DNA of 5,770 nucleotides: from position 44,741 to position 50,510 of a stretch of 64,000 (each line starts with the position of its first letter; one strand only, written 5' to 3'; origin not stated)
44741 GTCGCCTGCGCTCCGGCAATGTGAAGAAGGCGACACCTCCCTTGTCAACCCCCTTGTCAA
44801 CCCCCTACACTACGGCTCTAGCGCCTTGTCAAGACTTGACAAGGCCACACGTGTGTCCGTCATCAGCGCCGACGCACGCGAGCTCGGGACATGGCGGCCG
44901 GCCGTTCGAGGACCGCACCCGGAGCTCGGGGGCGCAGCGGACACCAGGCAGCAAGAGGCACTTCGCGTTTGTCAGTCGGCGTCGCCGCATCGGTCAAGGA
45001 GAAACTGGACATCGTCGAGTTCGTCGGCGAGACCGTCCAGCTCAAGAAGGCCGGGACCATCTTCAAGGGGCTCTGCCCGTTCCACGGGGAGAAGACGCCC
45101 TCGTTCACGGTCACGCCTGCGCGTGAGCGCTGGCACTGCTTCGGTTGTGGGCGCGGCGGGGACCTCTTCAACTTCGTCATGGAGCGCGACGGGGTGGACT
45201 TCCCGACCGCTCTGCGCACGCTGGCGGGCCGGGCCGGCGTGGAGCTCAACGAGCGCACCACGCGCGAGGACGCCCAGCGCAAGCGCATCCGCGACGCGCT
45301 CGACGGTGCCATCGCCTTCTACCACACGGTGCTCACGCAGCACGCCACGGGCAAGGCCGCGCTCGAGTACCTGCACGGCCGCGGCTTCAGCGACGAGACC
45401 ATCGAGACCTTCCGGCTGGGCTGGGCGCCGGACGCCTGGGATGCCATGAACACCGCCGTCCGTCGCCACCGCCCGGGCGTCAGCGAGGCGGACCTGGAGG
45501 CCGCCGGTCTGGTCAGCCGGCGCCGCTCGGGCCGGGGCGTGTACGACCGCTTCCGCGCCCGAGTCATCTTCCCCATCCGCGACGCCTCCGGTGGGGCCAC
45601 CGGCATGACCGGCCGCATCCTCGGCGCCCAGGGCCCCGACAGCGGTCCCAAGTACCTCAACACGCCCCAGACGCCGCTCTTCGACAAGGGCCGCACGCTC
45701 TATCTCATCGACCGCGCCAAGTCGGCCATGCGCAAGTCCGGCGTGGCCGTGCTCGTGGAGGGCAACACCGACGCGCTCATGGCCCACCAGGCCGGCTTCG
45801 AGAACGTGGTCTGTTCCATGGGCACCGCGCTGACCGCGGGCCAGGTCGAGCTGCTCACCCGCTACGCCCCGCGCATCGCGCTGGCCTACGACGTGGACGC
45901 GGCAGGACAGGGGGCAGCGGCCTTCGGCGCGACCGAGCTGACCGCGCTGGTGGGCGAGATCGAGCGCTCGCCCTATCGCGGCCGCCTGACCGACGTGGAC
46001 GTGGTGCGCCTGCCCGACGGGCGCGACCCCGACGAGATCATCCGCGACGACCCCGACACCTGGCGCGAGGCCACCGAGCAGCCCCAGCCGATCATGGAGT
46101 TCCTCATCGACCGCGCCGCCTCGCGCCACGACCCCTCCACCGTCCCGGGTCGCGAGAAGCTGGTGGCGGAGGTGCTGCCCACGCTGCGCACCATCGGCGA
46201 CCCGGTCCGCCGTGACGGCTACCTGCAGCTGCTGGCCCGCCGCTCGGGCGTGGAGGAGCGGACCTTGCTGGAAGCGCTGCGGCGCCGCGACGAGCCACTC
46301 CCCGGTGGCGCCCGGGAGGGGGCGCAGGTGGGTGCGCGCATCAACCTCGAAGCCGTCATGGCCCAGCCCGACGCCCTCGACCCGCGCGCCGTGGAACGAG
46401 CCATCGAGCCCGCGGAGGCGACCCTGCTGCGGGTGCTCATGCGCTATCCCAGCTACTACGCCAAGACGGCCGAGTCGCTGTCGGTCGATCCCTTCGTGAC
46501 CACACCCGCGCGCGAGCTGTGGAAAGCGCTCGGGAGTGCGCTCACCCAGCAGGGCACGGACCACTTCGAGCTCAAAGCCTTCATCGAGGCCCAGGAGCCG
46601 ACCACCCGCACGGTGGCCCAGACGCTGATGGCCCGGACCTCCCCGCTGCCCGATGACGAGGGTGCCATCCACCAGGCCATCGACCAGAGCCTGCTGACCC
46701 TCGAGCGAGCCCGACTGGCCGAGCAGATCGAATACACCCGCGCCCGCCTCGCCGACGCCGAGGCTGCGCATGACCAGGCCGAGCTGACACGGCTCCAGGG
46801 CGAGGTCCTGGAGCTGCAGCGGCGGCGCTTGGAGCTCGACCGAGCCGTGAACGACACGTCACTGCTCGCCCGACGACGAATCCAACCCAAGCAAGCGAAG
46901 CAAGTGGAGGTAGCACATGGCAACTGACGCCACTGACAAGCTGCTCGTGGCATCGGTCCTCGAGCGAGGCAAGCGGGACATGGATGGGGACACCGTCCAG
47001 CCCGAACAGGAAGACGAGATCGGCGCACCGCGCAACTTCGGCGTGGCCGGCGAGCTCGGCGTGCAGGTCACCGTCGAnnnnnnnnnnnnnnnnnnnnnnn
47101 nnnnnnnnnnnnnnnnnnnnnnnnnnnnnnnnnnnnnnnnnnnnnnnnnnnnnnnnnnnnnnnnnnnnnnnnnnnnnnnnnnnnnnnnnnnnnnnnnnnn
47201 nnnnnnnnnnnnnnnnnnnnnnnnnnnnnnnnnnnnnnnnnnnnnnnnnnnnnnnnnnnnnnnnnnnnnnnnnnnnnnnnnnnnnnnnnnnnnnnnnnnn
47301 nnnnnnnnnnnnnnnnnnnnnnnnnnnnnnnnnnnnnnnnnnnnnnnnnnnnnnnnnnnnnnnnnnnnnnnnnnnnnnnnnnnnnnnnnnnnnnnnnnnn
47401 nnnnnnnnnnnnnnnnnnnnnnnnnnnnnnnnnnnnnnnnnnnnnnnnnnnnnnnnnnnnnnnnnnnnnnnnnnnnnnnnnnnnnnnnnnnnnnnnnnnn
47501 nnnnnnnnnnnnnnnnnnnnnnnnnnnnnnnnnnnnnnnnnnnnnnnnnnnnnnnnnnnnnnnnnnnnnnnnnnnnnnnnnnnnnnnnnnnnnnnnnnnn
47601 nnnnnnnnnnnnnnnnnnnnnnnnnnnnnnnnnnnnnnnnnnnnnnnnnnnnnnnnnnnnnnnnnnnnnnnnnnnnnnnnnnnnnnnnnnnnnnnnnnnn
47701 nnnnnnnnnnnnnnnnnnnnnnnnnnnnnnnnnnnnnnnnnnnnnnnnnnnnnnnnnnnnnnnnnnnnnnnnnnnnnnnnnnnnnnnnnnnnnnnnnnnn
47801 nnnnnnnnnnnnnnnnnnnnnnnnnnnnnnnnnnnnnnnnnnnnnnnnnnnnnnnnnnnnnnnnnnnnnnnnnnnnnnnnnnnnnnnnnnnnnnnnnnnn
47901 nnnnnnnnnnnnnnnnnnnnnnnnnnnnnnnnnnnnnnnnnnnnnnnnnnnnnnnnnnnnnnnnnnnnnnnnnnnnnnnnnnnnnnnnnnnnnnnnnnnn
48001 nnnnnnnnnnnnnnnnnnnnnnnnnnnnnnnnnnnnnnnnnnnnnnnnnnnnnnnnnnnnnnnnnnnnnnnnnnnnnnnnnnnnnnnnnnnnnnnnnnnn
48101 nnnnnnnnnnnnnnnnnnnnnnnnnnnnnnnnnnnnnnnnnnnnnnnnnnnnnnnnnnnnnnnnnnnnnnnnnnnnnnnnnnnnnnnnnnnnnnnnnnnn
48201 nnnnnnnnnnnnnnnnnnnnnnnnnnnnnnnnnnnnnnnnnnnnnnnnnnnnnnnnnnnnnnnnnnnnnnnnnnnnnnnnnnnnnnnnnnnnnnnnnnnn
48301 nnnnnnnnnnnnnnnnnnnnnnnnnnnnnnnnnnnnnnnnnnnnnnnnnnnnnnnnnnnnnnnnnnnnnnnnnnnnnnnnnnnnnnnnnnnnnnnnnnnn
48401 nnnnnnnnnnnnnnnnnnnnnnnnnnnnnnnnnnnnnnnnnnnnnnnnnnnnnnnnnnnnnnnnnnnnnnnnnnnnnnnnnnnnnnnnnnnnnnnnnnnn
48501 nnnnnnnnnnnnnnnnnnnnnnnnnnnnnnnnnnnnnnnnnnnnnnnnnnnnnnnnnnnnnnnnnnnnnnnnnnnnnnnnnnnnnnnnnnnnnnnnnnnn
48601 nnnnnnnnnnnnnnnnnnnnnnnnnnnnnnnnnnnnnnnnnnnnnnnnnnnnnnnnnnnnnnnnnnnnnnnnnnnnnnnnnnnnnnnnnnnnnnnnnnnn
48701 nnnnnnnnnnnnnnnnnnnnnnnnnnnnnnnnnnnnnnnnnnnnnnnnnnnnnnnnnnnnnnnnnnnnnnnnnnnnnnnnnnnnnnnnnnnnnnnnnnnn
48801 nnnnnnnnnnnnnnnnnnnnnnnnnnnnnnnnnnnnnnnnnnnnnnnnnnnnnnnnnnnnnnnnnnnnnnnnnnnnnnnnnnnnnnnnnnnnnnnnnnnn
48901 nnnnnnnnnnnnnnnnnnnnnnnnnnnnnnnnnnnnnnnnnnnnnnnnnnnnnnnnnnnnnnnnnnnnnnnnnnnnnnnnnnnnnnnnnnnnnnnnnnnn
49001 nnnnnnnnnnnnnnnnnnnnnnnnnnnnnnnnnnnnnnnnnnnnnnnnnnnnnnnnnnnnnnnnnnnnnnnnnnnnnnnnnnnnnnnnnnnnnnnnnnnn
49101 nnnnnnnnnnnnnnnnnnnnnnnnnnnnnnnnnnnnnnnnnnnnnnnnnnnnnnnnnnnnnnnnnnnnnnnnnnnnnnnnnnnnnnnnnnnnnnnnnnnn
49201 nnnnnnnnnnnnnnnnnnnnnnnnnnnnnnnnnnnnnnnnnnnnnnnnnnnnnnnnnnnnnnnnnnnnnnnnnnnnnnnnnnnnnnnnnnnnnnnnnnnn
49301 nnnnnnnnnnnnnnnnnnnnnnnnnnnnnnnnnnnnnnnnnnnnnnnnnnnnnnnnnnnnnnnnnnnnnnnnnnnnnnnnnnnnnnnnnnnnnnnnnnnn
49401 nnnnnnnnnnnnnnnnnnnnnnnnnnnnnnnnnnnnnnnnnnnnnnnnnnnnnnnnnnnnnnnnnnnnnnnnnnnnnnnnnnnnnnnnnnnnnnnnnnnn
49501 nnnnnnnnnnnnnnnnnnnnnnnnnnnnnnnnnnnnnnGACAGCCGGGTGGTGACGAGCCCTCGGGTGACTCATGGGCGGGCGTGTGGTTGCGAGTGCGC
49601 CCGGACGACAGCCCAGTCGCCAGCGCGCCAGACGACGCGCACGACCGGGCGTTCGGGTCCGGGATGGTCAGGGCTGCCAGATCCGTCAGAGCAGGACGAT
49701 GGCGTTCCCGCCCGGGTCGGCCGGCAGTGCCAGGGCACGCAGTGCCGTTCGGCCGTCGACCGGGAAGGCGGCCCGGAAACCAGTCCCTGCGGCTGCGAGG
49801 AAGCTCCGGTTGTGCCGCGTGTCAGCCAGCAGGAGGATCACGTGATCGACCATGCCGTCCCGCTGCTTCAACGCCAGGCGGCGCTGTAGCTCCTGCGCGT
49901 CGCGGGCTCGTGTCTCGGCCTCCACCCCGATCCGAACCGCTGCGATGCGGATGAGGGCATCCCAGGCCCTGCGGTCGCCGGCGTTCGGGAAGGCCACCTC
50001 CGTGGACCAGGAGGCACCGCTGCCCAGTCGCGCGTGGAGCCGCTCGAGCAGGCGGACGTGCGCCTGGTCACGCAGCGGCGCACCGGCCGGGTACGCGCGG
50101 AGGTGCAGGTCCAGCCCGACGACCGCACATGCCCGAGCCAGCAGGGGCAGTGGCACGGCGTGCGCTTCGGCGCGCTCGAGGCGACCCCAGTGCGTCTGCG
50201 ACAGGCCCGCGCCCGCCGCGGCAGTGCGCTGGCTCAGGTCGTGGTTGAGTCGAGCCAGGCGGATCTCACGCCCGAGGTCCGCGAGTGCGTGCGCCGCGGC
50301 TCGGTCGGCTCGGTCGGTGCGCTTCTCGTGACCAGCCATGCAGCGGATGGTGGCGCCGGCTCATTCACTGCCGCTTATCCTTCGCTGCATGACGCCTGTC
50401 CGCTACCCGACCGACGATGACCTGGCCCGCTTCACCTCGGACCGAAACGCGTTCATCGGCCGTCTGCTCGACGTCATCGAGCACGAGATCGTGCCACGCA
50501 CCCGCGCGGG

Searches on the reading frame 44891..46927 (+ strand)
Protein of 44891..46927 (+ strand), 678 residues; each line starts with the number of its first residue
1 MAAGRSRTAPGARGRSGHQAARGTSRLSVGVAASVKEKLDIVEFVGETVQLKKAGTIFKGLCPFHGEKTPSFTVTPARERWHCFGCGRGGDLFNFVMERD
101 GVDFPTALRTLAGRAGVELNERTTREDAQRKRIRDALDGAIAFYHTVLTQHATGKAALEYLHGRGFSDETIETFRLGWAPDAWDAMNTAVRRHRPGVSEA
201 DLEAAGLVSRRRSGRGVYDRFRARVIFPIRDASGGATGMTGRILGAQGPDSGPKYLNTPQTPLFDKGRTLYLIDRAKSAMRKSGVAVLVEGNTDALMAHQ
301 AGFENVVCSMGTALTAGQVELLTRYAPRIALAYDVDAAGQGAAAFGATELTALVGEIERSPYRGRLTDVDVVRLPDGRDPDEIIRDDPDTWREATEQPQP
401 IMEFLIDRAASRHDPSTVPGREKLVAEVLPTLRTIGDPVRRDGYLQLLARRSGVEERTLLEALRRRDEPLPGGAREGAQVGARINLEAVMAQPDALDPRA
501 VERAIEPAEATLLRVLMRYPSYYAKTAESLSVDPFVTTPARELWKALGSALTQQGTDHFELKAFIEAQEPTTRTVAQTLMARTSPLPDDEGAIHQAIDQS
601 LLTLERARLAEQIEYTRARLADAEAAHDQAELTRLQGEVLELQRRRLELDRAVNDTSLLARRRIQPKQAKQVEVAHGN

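Call 71: find_encoding_contigs(protein=window:44891-46927:+, flank=6000, max_places=6)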
Protein window:44891-46927:+ (678 aa): no gene with exactly this product is on record in the collection.

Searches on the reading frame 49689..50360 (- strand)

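Call 46: search_protein_families(library=pfam, proteins=[window:49689-50360:-], max_evalue=0.01)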
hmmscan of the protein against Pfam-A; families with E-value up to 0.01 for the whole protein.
window:49689-50360:- (224 aa): 1 family
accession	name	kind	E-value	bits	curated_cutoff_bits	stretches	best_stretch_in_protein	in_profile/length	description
PF13560.12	HTH_31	-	1.3e-08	35.5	27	1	28-89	1-62/64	Helix-turn-helix domain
